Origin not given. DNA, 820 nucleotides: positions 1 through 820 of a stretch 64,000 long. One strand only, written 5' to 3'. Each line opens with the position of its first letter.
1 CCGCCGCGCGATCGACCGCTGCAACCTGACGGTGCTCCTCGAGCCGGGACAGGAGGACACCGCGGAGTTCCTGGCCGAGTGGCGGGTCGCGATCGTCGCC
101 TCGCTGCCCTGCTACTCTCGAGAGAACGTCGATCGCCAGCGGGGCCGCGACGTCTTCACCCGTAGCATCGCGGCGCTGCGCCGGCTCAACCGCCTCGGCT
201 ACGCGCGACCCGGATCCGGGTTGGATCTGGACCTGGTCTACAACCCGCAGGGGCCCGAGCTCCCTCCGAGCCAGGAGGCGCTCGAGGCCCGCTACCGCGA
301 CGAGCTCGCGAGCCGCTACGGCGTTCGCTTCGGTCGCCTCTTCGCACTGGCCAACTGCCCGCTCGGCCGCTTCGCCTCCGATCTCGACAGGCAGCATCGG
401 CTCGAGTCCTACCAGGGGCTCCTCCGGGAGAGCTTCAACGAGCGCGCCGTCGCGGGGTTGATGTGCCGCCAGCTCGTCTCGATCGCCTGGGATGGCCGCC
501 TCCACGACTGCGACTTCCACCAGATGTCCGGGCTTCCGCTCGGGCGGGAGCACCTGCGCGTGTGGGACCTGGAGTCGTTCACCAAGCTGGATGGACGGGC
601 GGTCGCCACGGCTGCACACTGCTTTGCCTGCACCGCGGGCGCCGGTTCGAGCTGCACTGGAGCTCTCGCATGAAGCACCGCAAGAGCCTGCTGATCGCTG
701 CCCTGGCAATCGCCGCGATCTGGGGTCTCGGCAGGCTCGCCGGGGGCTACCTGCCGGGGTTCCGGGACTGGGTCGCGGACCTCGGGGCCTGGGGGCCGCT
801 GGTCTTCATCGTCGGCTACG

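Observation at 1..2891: ArsS-like radical SAM/Cys-rich protein, DedA-family membrane protein and disulfide reductase as a tight trio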

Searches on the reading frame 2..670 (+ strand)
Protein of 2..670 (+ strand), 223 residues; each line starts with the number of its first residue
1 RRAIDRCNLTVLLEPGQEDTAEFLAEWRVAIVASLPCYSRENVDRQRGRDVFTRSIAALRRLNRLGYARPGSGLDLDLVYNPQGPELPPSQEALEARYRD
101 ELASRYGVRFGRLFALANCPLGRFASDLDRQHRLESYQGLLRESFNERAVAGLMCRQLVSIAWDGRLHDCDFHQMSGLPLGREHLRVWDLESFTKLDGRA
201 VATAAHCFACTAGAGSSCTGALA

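Call 3: search_protein_families(library=pfam, proteins=[window:2-670:+], max_evalue=0.01)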
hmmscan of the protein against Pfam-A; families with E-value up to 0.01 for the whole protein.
window:2-670:+ (223 aa): 1 family
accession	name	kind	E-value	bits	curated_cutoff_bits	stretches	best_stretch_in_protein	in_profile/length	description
PF12345.13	DUF3641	-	1.4e-49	168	24.9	1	87-221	1-134/134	Protein of unknown function (DUF3641)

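Call 4: search_protein_families(library=ncbifam, proteins=[window:2-670:+], max_evalue=0.01)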
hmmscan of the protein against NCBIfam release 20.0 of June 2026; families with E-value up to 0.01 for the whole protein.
window:2-670:+ (223 aa): 1 family
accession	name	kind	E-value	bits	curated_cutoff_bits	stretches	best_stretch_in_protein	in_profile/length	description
TIGR04167.1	rSAM_SeCys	equivalog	3.6e-89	299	300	1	2-222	83-303/303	arsenosugar biosynthesis radical SAM (seleno)protein ArsS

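Call 5: find_homologous_proteins(query=window:2-670:+, max_evalue=0.00001)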
Query window:2-670:+ (223 aa): 7991 proteins with E <= 0.00001 among 8000 candidates; the best 120 are listed.
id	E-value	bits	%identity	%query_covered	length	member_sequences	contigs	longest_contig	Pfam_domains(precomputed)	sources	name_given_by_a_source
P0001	2.3e-146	503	100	100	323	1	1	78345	PF04055.28,PF12345.14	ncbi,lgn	ncbi:MAG: arsenosugar biosynthesis radical SAM (seleno)protein ArsS [Myxococcota bacterium]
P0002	1.3e-90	321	65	100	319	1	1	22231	PF04055.28,PF12345.14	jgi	-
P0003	3.5e-90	320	65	100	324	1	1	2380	PF04055.28,PF12345.14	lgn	-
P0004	5.4e-90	319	66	100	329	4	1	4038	PF04055.28,PF12345.14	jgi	jgi:radical SAM/Cys-rich protein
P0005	1.2e-89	318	65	100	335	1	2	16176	PF04055.28,PF12345.14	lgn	-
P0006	2.8e-89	317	66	100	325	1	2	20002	PF04055.28,PF12345.14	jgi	-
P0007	3.0e-89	317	67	100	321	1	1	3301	PF04055.28,PF12345.14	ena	-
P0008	3.2e-89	316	67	100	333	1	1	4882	PF04055.28,PF12345.14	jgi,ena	-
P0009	3.5e-89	316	64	98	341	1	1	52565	PF04055.28,PF12345.14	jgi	jgi:radical SAM/Cys-rich protein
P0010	4.7e-89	316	66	100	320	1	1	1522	PF04055.28,PF12345.14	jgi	jgi:radical SAM/Cys-rich protein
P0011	5.7e-89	316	65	100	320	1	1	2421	PF04055.28,PF12345.14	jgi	jgi:radical SAM/Cys-rich protein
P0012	7.2e-89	315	66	100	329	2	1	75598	PF04055.28,PF12345.14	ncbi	-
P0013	1.2e-88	315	65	100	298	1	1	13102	PF04055.28,PF12345.14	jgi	jgi:radical SAM/Cys-rich protein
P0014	1.8e-88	314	66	100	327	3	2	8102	PF04055.28,PF12345.14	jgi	jgi:radical SAM/Cys-rich protein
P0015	1.9e-88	314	66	100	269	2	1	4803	PF12345.14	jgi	jgi:radical SAM/Cys-rich protein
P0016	2.0e-88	314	65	100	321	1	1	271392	PF04055.28,PF12345.14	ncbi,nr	ncbi:MAG: arsenosugar biosynthesis radical SAM protein ArsS [bacterium]|nr:arsenosugar biosynthesis 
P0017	2.1e-88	314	67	100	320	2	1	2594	PF04055.28,PF12345.14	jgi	jgi:radical SAM/Cys-rich protein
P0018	3.0e-88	313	65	100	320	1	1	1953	PF04055.28,PF12345.14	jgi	-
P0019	3.1e-88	313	65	100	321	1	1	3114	PF04055.28,PF12345.14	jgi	jgi:radical SAM/Cys-rich protein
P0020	3.9e-88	313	63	100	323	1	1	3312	PF04055.28,PF12345.14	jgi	-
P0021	6.6e-88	312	65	100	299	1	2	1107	PF04055.28,PF12345.14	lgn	-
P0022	6.7e-88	312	67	100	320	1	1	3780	PF04055.28,PF12345.14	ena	-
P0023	9.2e-88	312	65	100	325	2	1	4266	PF04055.28,PF12345.14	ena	-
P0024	9.5e-88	312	63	100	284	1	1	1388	PF12345.14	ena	-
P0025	1.1e-87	311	66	100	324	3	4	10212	PF04055.28,PF12345.14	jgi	jgi:radical SAM/Cys-rich protein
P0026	1.4e-87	311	64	100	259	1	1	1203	PF12345.14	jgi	jgi:radical SAM/Cys-rich protein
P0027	1.5e-87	311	65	100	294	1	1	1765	PF04055.28,PF12345.14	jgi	jgi:radical SAM/Cys-rich protein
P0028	2.4e-87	310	64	100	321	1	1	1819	PF04055.28,PF12345.14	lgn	-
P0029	2.7e-87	310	65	100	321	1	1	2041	PF04055.28,PF12345.14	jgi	jgi:radical SAM/Cys-rich protein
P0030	3.0e-87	310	66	100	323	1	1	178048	PF04055.28,PF12345.14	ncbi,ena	-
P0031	3.1e-87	310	64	100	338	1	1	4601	PF04055.28,PF12345.14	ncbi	-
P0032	3.4e-87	310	64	100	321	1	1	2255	PF04055.28,PF12345.14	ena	-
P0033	3.6e-87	310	63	100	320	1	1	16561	PF04055.28,PF12345.14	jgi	jgi:radical SAM/Cys-rich protein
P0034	4.5e-87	309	66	100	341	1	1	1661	PF04055.28,PF12345.14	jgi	jgi:radical SAM/Cys-rich protein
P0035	6.0e-87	309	63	100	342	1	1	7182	PF04055.28,PF12345.14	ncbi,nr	ncbi:MAG: arsenosugar biosynthesis radical SAM protein ArsS [Acidobacteria bacterium]|nr:arsenosugar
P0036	6.7e-87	309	63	99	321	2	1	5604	PF04055.28,PF12345.14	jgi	-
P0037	7.1e-87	309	63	100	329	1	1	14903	PF04055.28,PF12345.14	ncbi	-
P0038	1.1e-86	308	64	100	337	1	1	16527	PF04055.28,PF12345.14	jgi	jgi:radical SAM/Cys-rich protein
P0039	1.1e-86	308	65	100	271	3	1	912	PF12345.14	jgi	jgi:radical SAM/Cys-rich protein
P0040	1.3e-86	308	62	100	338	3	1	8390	PF04055.28,PF12345.14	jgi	jgi:radical SAM/Cys-rich protein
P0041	1.4e-86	308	66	100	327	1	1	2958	PF04055.28,PF12345.14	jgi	jgi:radical SAM/Cys-rich protein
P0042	1.5e-86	308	64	100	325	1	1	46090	PF04055.28,PF12345.14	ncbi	-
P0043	1.6e-86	308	64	100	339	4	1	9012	PF04055.28,PF12345.14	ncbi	ncbi:MAG: arsenosugar biosynthesis radical SAM (seleno)protein ArsS [Myxococcota bacterium]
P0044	2.1e-86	307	65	100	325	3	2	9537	PF04055.28,PF12345.14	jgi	jgi:radical SAM/Cys-rich protein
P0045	2.2e-86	307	63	100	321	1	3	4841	PF04055.28,PF12345.14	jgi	-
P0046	3.1e-86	307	64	100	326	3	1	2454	PF04055.28,PF12345.14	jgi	jgi:radical SAM/Cys-rich protein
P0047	3.2e-86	307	64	100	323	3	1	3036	PF04055.28,PF12345.14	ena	-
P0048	3.5e-86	307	65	100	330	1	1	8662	PF04055.28,PF12345.14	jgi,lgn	-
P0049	3.9e-86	306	65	100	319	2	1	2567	PF04055.28,PF12345.14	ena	-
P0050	4.1e-86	306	64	100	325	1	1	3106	PF04055.28,PF12345.14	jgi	jgi:radical SAM/Cys-rich protein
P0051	4.1e-86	306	62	100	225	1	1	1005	PF12345.14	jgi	-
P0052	4.3e-86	306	65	99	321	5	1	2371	PF04055.28,PF12345.14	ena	-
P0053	4.8e-86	306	65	100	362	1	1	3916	PF04055.28,PF12345.14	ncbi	-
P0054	5.1e-86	306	63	100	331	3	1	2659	PF04055.28,PF12345.14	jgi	jgi:radical SAM/Cys-rich protein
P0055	5.4e-86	306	65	100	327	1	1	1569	PF04055.28,PF12345.14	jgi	jgi:radical SAM/Cys-rich protein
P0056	6.7e-86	306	62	99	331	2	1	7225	PF04055.28,PF12345.14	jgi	jgi:radical SAM/Cys-rich protein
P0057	6.8e-86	306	64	100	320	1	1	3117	PF04055.28,PF12345.14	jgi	jgi:radical SAM/Cys-rich protein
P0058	7.4e-86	305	66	100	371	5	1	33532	PF04055.28,PF12345.14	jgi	jgi:radical SAM/Cys-rich protein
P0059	1.0e-85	305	63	100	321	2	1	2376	PF04055.28,PF12345.14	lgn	-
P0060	1.1e-85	305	65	100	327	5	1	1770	PF04055.28,PF12345.14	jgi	-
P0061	1.2e-85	305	64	100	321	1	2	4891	PF04055.28,PF12345.14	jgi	jgi:radical SAM/Cys-rich protein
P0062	1.2e-85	305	65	100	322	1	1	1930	PF04055.28,PF12345.14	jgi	-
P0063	1.4e-85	305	64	100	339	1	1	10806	PF04055.28,PF12345.14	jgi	jgi:radical SAM/Cys-rich protein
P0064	1.4e-85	305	63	100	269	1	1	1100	PF12345.14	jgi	jgi:radical SAM/Cys-rich protein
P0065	1.4e-85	305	62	100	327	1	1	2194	PF04055.28,PF12345.14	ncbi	-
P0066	1.6e-85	304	64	100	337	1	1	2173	PF04055.28,PF12345.14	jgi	jgi:radical SAM/Cys-rich protein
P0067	2.2e-85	304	64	100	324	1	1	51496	PF04055.28,PF12345.14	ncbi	-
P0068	2.4e-85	304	64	100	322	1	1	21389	PF04055.28,PF12345.14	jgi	-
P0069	2.4e-85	304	64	100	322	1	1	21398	PF04055.28,PF12345.14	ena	-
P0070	2.6e-85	304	63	100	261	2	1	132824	PF12345.14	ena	-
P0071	2.9e-85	304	62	100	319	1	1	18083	PF04055.28,PF12345.14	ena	-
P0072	3.0e-85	304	65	100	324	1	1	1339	PF04055.28,PF12345.14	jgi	jgi:radical SAM/Cys-rich protein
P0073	3.0e-85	303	64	100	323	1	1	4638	PF04055.28,PF12345.14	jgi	jgi:radical SAM/Cys-rich protein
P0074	3.0e-85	303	62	94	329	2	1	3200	PF04055.28,PF12345.14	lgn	-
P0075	3.1e-85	303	62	100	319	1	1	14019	PF04055.28,PF12345.14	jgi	-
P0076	3.1e-85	303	64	100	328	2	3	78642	PF04055.28,PF12345.14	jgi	-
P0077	3.2e-85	303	64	100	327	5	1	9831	PF04055.28,PF12345.14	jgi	-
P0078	3.2e-85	303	63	100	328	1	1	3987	PF04055.28,PF12345.14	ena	-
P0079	3.6e-85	303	67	100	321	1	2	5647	PF04055.28,PF12345.14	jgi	jgi:radical SAM/Cys-rich protein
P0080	4.2e-85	303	65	100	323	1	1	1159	PF04055.28,PF12345.14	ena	-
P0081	4.4e-85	303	63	100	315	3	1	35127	PF04055.28,PF12345.14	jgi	jgi:radical SAM/Cys-rich protein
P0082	4.4e-85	303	62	99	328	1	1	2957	PF04055.28,PF12345.14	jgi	jgi:radical SAM/Cys-rich protein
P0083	4.6e-85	303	63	100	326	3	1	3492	PF04055.28,PF12345.14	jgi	jgi:radical SAM/Cys-rich protein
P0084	5.0e-85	303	63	100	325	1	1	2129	PF04055.28,PF12345.14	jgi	jgi:radical SAM/Cys-rich protein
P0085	5.4e-85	303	65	100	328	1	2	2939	PF04055.28,PF12345.14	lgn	-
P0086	5.4e-85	303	62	100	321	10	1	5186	PF04055.28,PF12345.14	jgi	jgi:radical SAM/Cys-rich protein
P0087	5.5e-85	303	61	100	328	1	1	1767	PF04055.28,PF12345.14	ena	-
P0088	5.6e-85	303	63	100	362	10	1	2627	PF04055.28,PF12345.14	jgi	-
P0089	5.9e-85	303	64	100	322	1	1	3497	PF04055.28,PF12345.14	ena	-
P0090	6.4e-85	302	63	100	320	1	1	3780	PF04055.28,PF12345.14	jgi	jgi:radical SAM/Cys-rich protein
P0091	6.7e-85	302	64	100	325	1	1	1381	PF04055.28,PF12345.14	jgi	jgi:radical SAM/Cys-rich protein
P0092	7.1e-85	302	63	100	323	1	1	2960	PF04055.28,PF12345.14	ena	-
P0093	7.2e-85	302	63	100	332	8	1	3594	PF04055.28,PF12345.14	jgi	jgi:radical SAM/Cys-rich protein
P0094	7.4e-85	302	61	100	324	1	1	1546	PF04055.28,PF12345.14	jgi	jgi:radical SAM/Cys-rich protein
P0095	7.4e-85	302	63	100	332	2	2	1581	PF04055.28,PF12345.14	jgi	jgi:radical SAM/Cys-rich protein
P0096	7.8e-85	302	64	100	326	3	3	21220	PF04055.28,PF12345.14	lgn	-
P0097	8.1e-85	302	61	100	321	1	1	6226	PF04055.28,PF12345.14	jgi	jgi:radical SAM/Cys-rich protein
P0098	9.0e-85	302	62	100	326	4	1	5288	PF04055.28,PF12345.14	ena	-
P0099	9.0e-85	302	63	100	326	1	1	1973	PF04055.28,PF12345.14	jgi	jgi:radical SAM/Cys-rich protein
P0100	9.3e-85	302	65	100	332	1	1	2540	PF04055.28,PF12345.14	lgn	-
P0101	9.9e-85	302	62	100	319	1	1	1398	PF04055.28,PF12345.14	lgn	-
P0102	1.0e-84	302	65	100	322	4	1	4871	PF04055.28,PF12345.14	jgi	jgi:radical SAM/Cys-rich protein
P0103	1.2e-84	302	63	100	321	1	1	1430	PF04055.28,PF12345.14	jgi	jgi:radical SAM/Cys-rich protein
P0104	1.2e-84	302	64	95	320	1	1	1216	PF04055.28,PF12345.14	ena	-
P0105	1.2e-84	301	63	100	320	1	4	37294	PF04055.28,PF12345.14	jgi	jgi:radical SAM/Cys-rich protein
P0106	1.3e-84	301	63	100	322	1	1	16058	PF04055.28,PF12345.14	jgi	jgi:radical SAM/Cys-rich protein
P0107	1.4e-84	301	64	100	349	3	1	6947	PF04055.28,PF12345.14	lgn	-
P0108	1.4e-84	301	62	99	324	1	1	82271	PF04055.28,PF12345.14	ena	-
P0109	1.5e-84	301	63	100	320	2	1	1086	PF04055.28,PF12345.14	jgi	jgi:radical SAM/Cys-rich protein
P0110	1.6e-84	301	61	100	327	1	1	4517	PF04055.28,PF12345.14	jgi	jgi:radical SAM/Cys-rich protein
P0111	1.6e-84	301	63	100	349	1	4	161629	PF04055.28,PF12345.14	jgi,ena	-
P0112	1.6e-84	301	63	100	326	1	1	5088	PF04055.28,PF12345.14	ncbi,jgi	jgi:radical SAM/Cys-rich protein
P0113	1.7e-84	301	59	99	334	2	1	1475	PF04055.28,PF12345.14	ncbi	-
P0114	1.7e-84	301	63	100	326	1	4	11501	PF04055.28,PF12345.14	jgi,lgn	jgi:radical SAM/Cys-rich protein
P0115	1.7e-84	301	65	100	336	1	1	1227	PF04055.28,PF12345.14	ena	-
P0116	1.8e-84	301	64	100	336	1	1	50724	PF04055.28,PF12345.14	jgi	jgi:radical SAM/Cys-rich protein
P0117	1.9e-84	301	63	100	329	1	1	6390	PF04055.28,PF12345.14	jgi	jgi:radical SAM/Cys-rich protein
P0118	1.9e-84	301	64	100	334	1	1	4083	PF04055.28,PF12345.14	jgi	-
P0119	2.0e-84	301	62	100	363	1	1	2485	PF04055.28,PF12345.14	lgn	-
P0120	2.0e-84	301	62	99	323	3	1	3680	PF04055.28,PF12345.14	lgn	-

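Call 7: find_encoding_contigs(protein=P0001, flank=10000, max_places=4)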
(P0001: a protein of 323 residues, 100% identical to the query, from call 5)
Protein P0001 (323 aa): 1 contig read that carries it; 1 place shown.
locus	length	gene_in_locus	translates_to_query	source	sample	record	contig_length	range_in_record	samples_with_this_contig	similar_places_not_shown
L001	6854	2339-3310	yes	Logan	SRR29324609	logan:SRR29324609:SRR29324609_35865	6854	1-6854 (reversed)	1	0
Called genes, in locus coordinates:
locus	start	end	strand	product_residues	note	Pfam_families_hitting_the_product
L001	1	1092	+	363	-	?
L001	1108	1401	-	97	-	PF07238:PilZ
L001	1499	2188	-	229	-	-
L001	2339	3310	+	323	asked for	PF04055:Radical_SAM, PF12345:DUF3641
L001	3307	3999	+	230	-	PF09335:VTT_dom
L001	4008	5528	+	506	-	PF01262:AlaDh_PNT_C (faint), PF01134:GIDA (weak), PF02737:3HCDH_N (faint), PF03486:HI0933_like (faint), PF07992:Pyr_redox_2, PF13450:NAD_binding_8 (faint), PF00070:Pyr_redox, PF02852:Pyr_redox_dim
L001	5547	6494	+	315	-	-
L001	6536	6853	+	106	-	?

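Call 10: find_related_loci(query=A1, collection=genome_contigs, flank=10000)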
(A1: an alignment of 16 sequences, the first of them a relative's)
Query A1 (323 aa) in genome_contigs; peptide patterns used: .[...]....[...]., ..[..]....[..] (x = any residue, [..] = any of these).
599 stretches matched a pattern (row limit reached: there are more); 594 encode a relative of the query (tblastn E <= 1e-3); the best 80 are kept; 80 distinct loci.
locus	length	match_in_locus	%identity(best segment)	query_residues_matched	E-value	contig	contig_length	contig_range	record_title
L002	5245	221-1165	60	8-322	1e-119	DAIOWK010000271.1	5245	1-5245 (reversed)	MAG TPA_asm: Myxococcota bacterium isolate CTOTU28693 NODE_12671_length_5245_cov_5.848748, whole genome shotgun sequence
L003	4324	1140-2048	58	20-322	2e-118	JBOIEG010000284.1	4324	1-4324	MAG: Gammaproteobacteria bacterium isolate H1-B1_maxbin2.bin.5_sub k127_1517736, whole genome shotgun sequence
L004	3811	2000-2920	54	17-323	7e-119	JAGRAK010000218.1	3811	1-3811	MAG: Bdellovibrionales bacterium isolate HKST-UBA16 NODE_218_length_3811_cov_2.767542, whole genome shotgun sequence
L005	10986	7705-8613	58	20-322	1e-116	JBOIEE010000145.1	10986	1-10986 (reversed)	MAG: Gammaproteobacteria bacterium isolate M3-S_metawrap_bin.32 k127_2821819, whole genome shotgun sequence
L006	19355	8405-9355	55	7-323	1e-116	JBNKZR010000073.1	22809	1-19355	MAG: Polyangiaceae bacterium isolate D1.bin.22.strict NODE_73_length_22809_cov_3.519004, whole genome shotgun sequence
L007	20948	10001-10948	53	2-323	8e-116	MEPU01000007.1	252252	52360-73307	MAG: Bdellovibrionales bacterium RIFCSPHIGHO2_01_FULL_40_29 rifcsphigho2_01_scaffold_28, whole genome shotgun sequence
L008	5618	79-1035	57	8-322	3e-115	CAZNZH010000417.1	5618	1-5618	MAG TPA_asm: uncultured Myxococcales bacterium isolate binchicken_co235_11 genome assembly, contig: NODE_30757_length_56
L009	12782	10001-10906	56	17-318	2e-113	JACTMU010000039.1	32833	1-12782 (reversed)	MAG: Proteobacteria bacterium isolate BJ13 scaffold_1886, whole genome shotgun sequence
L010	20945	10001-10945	57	8-320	5e-113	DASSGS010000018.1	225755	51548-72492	MAG TPA_asm: Candidatus Acidoferrum sp. isolate SMAG_U1039 k141_218862, whole genome shotgun sequence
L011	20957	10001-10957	58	5-319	4e-113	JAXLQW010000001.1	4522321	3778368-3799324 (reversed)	MAG: Thermoanaerobaculia bacterium isolate STL-ACI13 C1.108.fa-1, whole genome shotgun sequence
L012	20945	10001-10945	57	8-323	2e-112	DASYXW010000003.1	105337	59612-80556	MAG TPA_asm: Terriglobia bacterium isolate SMAG_U6318 k141_469233, whole genome shotgun sequence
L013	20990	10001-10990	60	3-322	2e-112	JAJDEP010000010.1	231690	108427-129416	MAG: Planctomycetota bacterium isolate OFTM347 OFTM347_9, whole genome shotgun sequence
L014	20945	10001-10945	58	8-322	2e-112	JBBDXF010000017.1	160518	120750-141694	MAG: Myxococcota bacterium isolate LejiaD_71_22 Lejia_D_196_length_160518_cov_13, whole genome shotgun sequence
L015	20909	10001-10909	53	20-323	3e-112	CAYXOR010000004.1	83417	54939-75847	MAG TPA_asm: uncultured Methylophilaceae bacterium isolate SRP128015_co1_168 genome assembly, contig: NODE_124_length_83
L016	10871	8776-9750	55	5-323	3e-112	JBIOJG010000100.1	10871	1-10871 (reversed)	MAG: Candidatus Binatia bacterium isolate GcC5-6 k141_603706_length_10871_cov_93.8088, whole genome shotgun sequence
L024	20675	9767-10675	53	20-322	9e-111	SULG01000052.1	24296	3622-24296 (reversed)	MAG: Candidatus Jettenia ecosi isolate J2 contig00154, whole genome shotgun sequence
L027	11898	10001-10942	54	8-322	1e-109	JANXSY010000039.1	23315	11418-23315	MAG: Isosphaeraceae bacterium isolate 338R_metabat_120 338R_k141_120356, whole genome shotgun sequence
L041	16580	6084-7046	57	1-323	6e-107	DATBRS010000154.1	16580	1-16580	MAG TPA_asm: Myxococcota bacterium isolate SMAG_U4135 k141_619025, whole genome shotgun sequence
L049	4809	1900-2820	55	20-323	2e-106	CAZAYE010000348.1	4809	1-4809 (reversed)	MAG TPA_asm: uncultured Enterobacteriaceae bacterium isolate binchicken_co21_381 genome assembly, contig: NODE_24457_len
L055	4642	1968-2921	52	6-323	2e-106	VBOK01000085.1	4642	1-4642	MAG: Nitrospirae bacterium isolate NS_8 14_1009_09_20cm_scaffold_34747_e:203, whole genome shotgun sequence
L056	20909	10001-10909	53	20-323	2e-105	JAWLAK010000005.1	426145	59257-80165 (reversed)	MAG: Thiolinea sp. isolate AC1.102 AC1.102.fa-5, whole genome shotgun sequence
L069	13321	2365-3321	55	12-322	3e-104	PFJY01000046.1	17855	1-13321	MAG: Hydrogenophilales bacterium CG_4_10_14_3_um_filter_58_23 CG_4_10_14_3_um_filter_scaffold_1864_c, whole genome shotg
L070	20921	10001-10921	54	18-322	5e-104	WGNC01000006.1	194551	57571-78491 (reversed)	MAG: Thiobacillus sp. isolate RI_561 c_000000072131, whole genome shotgun sequence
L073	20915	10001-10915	54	19-323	8e-104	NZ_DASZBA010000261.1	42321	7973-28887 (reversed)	MAG: Noviherbaspirillum sp. isolate SMAG_U6402 k141_11616, whole genome shotgun sequence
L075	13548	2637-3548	54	18-318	1e-103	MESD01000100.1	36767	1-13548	MAG: Burkholderiales bacterium RIFCSPHIGHO2_12_FULL_69_20 rifcsphigho2_12_scaffold_2551, whole genome shotgun sequence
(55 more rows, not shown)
